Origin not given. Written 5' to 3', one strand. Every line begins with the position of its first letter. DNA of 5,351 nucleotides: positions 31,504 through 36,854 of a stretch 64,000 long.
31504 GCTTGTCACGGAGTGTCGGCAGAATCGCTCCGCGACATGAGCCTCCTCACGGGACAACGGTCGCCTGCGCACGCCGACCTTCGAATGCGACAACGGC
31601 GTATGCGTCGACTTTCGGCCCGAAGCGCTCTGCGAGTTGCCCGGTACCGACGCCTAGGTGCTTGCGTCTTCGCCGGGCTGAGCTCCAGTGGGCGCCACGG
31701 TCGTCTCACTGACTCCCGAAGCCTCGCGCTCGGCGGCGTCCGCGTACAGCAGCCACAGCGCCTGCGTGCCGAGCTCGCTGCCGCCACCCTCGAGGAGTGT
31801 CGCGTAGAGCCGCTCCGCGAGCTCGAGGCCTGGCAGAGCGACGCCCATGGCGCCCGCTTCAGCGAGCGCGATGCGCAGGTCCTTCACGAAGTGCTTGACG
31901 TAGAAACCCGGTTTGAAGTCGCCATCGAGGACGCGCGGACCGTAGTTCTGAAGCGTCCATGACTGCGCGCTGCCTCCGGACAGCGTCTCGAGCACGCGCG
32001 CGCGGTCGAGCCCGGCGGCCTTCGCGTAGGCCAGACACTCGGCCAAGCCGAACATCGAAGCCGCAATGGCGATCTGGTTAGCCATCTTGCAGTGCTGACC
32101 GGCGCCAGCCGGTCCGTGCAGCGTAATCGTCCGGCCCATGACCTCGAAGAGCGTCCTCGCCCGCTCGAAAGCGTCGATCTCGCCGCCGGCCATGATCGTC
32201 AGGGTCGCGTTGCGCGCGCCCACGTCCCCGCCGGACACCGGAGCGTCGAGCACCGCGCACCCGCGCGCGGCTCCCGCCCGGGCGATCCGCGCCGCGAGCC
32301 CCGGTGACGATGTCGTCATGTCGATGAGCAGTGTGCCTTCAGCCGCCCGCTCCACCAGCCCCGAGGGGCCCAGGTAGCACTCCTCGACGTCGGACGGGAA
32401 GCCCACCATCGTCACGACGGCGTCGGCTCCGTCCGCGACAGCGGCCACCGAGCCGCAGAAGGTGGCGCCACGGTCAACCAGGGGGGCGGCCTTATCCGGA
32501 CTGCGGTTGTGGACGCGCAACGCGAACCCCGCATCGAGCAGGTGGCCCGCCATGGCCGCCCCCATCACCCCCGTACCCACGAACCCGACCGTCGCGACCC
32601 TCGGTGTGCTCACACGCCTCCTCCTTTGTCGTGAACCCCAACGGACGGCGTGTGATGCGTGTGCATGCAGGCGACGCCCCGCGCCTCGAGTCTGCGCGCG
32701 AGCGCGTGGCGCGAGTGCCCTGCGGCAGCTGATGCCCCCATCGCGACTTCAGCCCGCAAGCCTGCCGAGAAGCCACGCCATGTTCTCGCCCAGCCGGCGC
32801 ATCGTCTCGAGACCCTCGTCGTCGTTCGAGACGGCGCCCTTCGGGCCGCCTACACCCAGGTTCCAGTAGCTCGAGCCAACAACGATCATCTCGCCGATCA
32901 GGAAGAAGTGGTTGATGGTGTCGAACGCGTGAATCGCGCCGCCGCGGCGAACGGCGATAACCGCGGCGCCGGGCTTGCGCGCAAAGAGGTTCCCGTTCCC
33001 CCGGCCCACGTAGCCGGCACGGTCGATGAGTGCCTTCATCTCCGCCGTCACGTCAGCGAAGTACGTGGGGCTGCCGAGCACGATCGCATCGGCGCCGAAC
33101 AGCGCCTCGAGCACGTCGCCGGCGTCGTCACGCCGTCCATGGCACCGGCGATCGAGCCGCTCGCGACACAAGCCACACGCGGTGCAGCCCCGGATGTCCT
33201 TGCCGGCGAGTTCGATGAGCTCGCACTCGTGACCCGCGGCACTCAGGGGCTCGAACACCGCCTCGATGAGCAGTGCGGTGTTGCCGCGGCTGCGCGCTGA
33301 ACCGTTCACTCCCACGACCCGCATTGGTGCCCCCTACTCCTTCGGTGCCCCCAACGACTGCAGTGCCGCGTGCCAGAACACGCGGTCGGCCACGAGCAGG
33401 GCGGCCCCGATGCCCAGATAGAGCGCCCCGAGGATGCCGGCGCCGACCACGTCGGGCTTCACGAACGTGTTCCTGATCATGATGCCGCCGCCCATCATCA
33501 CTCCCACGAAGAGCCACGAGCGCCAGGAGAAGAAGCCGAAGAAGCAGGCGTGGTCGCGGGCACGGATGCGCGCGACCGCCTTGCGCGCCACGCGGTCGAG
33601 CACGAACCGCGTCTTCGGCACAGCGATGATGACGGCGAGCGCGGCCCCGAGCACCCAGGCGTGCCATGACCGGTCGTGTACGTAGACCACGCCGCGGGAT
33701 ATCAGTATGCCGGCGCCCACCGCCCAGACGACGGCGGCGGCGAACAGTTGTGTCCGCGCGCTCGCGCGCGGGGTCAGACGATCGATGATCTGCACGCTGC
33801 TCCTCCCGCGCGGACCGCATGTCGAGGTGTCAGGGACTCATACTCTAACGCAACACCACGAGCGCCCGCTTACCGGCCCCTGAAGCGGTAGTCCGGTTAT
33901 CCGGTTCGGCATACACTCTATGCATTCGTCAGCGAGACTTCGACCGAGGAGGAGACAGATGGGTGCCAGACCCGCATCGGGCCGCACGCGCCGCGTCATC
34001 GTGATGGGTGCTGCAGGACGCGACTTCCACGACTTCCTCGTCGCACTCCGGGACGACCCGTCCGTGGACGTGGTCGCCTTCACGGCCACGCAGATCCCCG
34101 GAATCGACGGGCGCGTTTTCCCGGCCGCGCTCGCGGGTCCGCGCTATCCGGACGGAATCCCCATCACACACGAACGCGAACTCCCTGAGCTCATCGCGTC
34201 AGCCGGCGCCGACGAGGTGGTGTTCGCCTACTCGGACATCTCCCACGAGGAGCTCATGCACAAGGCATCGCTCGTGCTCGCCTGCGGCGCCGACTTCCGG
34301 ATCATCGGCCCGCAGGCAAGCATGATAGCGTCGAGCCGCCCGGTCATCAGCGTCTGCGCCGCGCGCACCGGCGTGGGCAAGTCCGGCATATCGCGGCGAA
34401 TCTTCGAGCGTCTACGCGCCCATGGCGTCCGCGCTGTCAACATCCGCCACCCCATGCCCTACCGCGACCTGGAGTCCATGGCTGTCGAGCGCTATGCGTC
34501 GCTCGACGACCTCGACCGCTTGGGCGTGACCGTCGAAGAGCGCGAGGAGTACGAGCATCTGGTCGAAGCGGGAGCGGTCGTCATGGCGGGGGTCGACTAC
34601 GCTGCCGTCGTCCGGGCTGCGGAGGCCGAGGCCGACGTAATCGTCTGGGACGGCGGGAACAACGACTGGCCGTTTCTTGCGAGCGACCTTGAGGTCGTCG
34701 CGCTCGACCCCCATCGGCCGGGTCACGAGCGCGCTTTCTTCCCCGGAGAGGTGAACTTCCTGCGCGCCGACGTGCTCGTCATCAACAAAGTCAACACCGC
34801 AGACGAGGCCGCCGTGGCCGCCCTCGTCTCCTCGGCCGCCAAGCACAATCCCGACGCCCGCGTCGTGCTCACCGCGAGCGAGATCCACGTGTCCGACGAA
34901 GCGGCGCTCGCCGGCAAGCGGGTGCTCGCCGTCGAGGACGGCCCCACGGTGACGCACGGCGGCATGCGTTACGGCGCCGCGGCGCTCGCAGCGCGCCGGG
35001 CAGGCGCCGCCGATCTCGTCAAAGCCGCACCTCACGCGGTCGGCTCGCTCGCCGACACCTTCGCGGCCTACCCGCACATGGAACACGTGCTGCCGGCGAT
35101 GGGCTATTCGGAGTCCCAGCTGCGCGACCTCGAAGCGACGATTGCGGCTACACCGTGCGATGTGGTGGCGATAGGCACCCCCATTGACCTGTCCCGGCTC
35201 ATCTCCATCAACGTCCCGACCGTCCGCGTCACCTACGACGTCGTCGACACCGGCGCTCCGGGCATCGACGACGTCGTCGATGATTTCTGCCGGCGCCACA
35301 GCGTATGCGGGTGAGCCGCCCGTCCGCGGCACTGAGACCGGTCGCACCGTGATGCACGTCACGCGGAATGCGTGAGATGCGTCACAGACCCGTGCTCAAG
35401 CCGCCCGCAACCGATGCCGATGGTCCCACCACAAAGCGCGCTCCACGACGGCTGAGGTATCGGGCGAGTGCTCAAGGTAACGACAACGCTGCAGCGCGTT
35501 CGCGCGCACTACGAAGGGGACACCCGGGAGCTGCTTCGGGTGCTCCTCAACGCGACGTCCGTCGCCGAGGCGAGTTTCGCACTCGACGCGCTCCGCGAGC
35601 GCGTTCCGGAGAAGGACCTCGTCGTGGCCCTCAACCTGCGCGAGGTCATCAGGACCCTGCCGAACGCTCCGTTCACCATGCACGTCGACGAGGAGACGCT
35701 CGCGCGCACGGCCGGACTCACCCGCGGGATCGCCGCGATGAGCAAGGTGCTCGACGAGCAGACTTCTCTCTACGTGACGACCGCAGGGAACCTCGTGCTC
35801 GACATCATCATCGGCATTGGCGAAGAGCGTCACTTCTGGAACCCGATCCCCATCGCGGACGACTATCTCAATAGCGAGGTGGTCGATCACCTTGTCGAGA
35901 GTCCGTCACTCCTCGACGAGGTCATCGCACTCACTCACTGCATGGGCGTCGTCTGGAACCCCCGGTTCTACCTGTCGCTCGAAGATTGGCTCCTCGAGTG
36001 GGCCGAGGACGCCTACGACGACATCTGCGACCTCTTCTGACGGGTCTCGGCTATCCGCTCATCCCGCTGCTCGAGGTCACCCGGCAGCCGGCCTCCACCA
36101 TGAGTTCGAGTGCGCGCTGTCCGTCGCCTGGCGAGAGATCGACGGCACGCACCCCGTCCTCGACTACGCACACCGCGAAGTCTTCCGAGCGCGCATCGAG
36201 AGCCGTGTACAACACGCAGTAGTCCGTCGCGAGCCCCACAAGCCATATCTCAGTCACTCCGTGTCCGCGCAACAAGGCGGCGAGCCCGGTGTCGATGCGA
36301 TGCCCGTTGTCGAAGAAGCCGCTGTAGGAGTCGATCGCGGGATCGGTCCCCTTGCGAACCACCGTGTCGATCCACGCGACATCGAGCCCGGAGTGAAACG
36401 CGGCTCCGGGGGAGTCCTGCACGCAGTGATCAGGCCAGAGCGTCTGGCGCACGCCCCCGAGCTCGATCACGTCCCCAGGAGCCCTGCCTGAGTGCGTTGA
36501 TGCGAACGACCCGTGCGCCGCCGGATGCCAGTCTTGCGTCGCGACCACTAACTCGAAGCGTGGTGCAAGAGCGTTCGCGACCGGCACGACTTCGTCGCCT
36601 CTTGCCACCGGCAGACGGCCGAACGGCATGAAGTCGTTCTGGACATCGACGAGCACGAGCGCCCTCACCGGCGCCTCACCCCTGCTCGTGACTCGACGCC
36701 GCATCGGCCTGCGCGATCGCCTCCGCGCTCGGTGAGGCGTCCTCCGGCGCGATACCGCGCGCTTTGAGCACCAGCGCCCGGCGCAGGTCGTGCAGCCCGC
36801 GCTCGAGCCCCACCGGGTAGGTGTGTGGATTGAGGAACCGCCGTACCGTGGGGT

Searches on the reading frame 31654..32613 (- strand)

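Call 19: search_protein_families(library=pfam, proteins=[window:31654-32613:-], max_evalue=0.0001)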
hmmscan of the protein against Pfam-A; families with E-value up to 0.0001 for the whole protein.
window:31654-32613:- (319 aa): 3 families
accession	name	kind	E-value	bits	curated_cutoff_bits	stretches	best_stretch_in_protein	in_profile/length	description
PF03446.21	NAD_binding_2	-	5.3e-50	170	21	1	8-166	1-159/161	NAD binding domain of 6-phosphogluconate dehydrogenase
PF14833.11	NAD_binding_11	-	1.6e-35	122.4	30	1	170-286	1-118/122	NAD-binding of NADP-dependent 3-hydroxyisobutyrate dehydrogenase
PF03807.23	F420_oxidored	-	5.6e-08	33.7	21.6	1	8-100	1-92/94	NADP oxidoreductase coenzyme F420-dependent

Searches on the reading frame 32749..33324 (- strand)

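Call 19: search_protein_families(library=pfam, proteins=[window:32749-33324:-], max_evalue=0.0001)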
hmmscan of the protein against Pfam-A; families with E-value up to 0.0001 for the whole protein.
window:32749-33324:- (191 aa): 2 families
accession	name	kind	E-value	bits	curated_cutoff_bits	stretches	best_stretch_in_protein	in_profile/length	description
PF03358.20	FMN_red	-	1.3e-30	106.4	24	1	1-157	1-148/152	NADPH-dependent FMN reductase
PF02525.22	Flavodoxin_2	-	4.4e-08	33.5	27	1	1-135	1-142/198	Flavodoxin-like fold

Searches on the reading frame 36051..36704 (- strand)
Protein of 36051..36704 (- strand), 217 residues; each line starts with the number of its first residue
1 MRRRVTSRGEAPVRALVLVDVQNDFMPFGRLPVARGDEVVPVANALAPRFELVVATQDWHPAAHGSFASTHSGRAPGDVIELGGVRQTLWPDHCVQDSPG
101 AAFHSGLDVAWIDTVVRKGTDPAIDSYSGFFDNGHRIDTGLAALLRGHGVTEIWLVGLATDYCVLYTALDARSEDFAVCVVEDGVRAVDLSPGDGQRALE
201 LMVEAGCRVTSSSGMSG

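Call 18: search_protein_families(library=pfam, proteins=[window:36051-36704:-], max_evalue=0.0001)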
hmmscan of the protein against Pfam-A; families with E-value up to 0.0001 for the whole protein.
window:36051-36704:- (217 aa): 1 family
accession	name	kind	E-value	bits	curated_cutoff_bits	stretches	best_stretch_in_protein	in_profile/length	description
PF00857.26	Isochorismatase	-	2.2e-24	86.9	27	1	15-212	2-173/175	Isochorismatase domain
